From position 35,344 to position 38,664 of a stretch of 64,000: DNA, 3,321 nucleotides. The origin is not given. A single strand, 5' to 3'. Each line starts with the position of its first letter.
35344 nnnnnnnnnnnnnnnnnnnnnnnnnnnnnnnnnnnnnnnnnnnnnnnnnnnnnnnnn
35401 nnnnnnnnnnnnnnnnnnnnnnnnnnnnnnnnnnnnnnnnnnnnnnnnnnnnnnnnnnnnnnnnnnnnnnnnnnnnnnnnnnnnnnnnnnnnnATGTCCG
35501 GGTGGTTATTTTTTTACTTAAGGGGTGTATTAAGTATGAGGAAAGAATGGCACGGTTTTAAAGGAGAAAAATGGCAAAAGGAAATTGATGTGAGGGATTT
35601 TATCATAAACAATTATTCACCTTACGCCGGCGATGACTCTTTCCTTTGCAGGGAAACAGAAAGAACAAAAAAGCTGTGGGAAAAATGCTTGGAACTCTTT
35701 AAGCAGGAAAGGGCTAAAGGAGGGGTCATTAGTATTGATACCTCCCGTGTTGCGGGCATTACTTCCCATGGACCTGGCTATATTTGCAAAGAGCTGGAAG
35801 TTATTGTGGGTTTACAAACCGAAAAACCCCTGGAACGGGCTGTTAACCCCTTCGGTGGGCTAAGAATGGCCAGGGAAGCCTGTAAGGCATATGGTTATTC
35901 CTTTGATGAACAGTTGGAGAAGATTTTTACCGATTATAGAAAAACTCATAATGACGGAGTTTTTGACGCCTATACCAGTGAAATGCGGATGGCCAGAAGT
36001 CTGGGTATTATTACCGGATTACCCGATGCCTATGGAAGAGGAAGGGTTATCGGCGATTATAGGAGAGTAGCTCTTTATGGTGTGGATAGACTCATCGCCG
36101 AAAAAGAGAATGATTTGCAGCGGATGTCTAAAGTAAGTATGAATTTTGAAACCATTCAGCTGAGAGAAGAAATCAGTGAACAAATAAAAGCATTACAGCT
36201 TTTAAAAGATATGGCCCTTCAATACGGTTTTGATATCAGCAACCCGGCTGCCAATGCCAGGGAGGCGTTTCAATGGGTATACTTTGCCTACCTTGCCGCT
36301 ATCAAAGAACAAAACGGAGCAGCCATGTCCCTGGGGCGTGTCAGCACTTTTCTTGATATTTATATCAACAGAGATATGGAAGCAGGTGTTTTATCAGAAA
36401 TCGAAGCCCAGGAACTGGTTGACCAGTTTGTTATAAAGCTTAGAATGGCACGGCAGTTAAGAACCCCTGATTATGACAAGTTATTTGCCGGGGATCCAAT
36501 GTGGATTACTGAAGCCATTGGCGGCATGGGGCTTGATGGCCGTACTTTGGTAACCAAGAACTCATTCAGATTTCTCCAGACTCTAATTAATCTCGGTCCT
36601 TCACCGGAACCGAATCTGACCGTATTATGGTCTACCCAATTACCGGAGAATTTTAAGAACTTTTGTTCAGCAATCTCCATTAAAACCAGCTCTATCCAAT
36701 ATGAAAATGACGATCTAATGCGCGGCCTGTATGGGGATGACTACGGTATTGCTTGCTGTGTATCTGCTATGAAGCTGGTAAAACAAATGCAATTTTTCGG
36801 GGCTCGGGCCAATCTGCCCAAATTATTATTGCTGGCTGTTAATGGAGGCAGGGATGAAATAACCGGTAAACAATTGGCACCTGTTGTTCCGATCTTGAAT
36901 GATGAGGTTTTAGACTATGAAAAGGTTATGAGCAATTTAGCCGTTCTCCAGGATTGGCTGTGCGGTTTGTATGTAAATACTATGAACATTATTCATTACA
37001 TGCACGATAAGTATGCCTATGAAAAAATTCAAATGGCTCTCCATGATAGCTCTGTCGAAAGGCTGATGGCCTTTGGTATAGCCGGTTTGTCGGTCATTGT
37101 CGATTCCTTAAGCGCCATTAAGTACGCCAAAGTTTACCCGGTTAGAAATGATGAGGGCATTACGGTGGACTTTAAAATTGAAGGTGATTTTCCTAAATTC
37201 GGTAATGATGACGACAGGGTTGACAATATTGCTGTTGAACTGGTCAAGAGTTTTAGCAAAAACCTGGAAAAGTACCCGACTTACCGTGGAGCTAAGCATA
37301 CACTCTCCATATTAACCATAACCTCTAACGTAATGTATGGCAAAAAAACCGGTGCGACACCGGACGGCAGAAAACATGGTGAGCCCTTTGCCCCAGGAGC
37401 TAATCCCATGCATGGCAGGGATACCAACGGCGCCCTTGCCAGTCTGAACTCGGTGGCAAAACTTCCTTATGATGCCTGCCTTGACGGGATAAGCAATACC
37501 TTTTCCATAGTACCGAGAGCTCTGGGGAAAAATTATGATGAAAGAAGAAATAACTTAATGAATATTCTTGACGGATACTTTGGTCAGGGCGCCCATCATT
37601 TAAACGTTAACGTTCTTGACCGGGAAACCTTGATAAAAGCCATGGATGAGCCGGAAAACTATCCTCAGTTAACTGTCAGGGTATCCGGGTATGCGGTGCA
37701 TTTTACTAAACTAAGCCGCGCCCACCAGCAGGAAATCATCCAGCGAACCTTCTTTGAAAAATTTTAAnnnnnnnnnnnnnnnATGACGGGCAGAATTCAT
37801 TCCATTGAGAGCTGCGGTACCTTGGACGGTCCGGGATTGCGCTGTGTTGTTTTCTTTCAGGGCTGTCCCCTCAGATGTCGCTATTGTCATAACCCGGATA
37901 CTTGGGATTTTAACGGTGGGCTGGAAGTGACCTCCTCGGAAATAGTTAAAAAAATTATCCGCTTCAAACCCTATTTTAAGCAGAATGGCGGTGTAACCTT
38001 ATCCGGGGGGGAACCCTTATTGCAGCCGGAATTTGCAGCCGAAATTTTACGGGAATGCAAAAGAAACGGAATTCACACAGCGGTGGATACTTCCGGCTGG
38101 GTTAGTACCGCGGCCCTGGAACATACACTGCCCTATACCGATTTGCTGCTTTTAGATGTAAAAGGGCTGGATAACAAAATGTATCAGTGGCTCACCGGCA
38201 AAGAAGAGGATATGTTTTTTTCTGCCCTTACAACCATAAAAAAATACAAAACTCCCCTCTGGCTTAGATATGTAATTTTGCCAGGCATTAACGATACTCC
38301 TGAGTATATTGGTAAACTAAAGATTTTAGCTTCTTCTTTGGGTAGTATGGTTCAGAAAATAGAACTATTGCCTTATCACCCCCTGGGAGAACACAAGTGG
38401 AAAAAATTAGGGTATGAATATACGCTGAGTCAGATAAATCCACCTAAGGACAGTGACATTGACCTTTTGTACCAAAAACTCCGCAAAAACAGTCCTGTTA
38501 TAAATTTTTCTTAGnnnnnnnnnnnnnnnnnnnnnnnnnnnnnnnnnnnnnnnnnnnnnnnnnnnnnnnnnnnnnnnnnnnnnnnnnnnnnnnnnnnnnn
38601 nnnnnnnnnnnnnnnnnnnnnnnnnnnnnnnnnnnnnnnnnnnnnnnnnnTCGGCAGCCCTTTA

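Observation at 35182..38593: pflBA and its ZTP riboswitch are bracketed by a diverged ~80-bp direct repeat of the tRNA-Cys 3' end plus terminator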

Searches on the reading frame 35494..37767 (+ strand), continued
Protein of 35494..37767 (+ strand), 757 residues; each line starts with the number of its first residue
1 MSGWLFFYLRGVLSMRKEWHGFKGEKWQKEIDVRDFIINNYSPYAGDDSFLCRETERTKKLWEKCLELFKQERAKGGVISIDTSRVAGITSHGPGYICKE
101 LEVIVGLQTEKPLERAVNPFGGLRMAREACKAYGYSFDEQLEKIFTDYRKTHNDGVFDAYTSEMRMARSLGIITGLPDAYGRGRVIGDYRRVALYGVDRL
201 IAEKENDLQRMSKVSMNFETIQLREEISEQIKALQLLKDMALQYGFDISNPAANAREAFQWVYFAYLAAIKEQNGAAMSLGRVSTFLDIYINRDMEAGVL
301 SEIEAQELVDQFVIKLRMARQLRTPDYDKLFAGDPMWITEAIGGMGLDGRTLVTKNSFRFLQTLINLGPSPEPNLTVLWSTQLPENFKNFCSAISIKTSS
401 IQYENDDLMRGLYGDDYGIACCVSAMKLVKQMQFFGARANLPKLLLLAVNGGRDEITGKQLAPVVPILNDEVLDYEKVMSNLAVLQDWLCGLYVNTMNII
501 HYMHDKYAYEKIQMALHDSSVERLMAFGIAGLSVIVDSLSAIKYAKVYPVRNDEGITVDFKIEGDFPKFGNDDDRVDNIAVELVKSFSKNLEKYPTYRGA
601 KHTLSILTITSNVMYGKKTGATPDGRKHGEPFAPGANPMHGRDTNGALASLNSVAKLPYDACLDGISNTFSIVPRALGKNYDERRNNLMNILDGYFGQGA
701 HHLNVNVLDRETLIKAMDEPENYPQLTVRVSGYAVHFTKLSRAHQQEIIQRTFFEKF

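Call 88: find_related_loci(query=window:35536-37767:+, collection=viral_contigs, flank=8000)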
Query window:35536-37767:+ (743 aa) in viral_contigs; peptide patterns used: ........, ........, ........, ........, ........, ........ (x = any residue, [..] = any of these).
16 stretches matched a pattern; 4 encode a relative of the query (tblastn E <= 1e-3); 4 distinct loci.
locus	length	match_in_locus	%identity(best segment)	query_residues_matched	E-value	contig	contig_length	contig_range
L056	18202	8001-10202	67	5-739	0e+0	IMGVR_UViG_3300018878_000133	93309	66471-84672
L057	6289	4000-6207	61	8-743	0e+0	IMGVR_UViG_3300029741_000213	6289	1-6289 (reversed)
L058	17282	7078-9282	58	8-742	0e+0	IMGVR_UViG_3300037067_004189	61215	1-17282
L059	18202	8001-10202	67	5-739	0e+0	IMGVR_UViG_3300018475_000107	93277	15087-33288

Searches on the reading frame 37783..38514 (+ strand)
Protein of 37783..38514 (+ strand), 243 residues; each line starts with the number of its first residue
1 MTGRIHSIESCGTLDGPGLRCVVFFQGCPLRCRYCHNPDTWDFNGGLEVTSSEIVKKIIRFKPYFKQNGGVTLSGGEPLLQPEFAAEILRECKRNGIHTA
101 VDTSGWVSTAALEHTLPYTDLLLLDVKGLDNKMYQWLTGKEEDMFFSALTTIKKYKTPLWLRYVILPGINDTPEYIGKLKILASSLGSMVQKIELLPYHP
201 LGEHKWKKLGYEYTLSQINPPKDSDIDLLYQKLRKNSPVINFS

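Call 8: search_protein_families(library=pfam, proteins=[window:37783-38514:+])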
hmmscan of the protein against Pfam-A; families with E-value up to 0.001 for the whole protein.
window:37783-38514:+ (243 aa): 2 families
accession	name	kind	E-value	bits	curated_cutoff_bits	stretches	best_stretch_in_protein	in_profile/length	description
PF04055.27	Radical_SAM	-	2.4e-24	86.8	29.5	1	22-171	1-156/166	Radical SAM superfamily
PF13353.11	Fer4_12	-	1.4e-21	77.7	22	1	14-120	1-110/137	4Fe-4S single cluster domain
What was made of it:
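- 37783..38514 (+): pflA, the PFL-activating radical-SAM enzyme. Its TAG stop lies inside the tRNA-derived sequence. Pfam Radical_SAM and Fer4_12 (call 8).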
